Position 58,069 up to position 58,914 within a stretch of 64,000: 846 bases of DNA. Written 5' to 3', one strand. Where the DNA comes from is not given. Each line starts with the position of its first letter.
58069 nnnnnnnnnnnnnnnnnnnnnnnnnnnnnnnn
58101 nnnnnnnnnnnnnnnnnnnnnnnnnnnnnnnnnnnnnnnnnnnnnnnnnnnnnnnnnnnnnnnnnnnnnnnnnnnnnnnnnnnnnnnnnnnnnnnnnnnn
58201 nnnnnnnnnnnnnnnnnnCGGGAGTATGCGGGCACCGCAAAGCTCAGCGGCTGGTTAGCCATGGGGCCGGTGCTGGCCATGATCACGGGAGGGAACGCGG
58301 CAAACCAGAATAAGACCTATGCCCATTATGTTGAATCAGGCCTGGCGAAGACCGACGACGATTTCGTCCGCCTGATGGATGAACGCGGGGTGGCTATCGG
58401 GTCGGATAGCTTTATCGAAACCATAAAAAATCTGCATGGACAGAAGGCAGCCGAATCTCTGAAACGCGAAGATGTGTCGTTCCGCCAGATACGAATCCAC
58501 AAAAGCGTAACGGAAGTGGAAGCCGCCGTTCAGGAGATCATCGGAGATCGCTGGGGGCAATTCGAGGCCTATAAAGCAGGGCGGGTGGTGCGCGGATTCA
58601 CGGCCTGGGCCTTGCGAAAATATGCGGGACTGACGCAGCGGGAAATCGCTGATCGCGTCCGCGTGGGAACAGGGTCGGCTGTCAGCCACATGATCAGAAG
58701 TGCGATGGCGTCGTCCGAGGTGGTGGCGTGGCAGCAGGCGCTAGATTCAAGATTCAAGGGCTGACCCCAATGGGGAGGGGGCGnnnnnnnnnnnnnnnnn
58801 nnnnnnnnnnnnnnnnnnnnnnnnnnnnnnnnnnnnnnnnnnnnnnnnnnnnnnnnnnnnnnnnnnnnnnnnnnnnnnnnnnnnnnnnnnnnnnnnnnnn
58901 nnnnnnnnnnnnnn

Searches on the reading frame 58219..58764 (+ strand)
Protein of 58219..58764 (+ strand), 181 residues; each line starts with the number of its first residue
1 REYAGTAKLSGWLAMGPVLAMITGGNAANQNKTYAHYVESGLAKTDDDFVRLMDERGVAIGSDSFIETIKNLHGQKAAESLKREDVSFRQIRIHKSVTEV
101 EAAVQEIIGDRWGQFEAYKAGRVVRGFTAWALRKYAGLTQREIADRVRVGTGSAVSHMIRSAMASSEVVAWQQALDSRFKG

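Call 36: search_protein_families(library=pfam, proteins=[window:58219-58764:+], max_evalue=1)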
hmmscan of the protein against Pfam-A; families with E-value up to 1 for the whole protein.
window:58219-58764:+ (181 aa): 3 families
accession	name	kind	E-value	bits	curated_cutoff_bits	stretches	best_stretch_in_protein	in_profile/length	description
PF13560.12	HTH_31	-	0.0034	18.1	27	1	131-159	8-35/64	Helix-turn-helix domain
PF04545.22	Sigma70_r4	-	0.064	13.2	24.1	1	132-152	15-35/50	Sigma-70, region 4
PF13412.12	HTH_24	-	0.22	11.5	21.9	1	131-148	11-28/48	Winged helix-turn-helix DNA-binding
